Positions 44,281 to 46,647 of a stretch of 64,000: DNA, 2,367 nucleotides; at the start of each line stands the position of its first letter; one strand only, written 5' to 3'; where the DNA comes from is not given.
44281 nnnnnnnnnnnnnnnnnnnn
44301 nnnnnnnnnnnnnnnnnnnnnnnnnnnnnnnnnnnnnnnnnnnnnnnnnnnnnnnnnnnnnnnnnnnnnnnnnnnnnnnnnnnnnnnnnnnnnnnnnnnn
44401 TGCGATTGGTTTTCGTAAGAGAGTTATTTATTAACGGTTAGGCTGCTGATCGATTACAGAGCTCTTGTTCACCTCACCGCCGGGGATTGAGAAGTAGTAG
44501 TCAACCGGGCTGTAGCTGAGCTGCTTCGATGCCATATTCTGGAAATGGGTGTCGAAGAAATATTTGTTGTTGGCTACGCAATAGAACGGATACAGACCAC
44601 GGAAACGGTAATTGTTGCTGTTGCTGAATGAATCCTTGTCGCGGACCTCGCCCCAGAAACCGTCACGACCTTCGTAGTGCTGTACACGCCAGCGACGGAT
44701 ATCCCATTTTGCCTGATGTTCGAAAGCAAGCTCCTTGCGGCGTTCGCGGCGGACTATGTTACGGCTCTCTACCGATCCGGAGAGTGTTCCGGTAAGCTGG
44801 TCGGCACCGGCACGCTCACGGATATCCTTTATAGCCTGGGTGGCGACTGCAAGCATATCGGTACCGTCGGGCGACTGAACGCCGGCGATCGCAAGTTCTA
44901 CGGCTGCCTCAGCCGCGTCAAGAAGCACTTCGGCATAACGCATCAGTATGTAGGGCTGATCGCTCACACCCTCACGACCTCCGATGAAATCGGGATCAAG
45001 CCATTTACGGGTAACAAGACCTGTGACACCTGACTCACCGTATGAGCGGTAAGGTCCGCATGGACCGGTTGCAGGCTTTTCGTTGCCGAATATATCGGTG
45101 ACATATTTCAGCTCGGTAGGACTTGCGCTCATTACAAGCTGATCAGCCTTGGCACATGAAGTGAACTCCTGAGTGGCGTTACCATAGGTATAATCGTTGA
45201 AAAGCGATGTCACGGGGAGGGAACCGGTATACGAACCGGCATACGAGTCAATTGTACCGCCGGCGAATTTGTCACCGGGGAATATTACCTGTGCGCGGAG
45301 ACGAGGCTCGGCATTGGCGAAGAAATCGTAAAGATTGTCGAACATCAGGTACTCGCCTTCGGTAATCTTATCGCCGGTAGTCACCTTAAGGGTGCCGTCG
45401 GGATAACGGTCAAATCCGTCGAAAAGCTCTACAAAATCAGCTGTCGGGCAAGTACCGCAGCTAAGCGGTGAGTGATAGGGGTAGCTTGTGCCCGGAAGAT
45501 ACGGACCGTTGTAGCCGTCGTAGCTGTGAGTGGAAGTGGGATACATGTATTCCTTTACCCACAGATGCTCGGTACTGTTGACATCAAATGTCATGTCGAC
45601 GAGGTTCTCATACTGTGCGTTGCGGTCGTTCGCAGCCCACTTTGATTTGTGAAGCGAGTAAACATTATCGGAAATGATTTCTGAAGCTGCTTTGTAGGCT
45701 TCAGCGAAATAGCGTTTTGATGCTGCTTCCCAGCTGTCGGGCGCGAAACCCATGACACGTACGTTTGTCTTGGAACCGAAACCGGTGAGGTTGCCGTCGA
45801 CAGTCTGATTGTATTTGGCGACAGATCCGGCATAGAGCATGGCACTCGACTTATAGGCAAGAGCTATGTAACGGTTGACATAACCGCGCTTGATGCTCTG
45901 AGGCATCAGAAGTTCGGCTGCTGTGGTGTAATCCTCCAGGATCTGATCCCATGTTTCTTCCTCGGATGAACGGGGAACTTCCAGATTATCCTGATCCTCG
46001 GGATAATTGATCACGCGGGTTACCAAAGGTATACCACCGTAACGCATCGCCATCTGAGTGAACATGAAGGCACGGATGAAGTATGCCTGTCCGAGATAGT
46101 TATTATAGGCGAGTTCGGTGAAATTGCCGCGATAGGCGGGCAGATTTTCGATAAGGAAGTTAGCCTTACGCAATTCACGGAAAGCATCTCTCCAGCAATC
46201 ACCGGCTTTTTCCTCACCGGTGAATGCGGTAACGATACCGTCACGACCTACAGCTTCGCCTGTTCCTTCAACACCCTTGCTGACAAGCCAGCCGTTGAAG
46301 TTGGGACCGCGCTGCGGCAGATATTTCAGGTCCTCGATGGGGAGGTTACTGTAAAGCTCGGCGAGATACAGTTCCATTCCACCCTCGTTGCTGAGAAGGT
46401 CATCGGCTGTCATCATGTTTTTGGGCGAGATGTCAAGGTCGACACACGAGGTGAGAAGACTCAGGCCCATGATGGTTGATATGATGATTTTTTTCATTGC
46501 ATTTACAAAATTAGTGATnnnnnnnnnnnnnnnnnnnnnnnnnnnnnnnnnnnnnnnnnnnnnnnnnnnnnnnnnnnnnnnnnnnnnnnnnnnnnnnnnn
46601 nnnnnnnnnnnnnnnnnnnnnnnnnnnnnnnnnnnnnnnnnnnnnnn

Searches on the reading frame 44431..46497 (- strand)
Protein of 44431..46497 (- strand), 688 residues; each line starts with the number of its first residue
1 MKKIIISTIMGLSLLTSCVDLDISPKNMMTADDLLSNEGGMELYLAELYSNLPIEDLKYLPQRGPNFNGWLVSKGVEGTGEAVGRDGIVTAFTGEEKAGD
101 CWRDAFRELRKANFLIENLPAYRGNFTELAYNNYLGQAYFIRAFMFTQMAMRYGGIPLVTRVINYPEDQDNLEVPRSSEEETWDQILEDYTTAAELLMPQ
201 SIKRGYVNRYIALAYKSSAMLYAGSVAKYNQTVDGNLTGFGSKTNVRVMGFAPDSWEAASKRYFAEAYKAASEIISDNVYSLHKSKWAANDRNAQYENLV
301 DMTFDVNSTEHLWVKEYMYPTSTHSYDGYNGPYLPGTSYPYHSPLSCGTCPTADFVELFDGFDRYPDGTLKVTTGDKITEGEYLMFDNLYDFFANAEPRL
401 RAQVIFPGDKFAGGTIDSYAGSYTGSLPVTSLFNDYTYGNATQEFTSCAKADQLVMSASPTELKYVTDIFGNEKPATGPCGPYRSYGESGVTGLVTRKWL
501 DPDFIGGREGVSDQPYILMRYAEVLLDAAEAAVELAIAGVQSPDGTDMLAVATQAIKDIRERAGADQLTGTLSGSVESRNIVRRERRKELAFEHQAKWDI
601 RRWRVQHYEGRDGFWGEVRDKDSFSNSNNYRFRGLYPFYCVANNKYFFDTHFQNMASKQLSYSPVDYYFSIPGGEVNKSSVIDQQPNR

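Call 10: search_protein_families(library=ncbifam, proteins=[window:44431-46497:-], max_evalue=0.00001)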
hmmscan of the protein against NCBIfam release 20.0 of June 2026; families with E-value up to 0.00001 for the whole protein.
window:44431-46497:- (688 aa): 0 families

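Call 56: search_protein_families(library=pfam, proteins=[window:44431-46497:-], max_evalue=0.0001)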
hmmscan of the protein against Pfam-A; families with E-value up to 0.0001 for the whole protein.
window:44431-46497:- (688 aa): 2 families
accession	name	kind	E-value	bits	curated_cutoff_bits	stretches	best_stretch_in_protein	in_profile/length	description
PF07980.17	SusD_RagB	-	7.4e-38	131.3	23.1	1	309-686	1-295/297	SusD family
PF14322.12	SusD-like_3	-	2.9e-15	57.5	27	1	96-209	72-176/191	Starch-binding associating with outer membrane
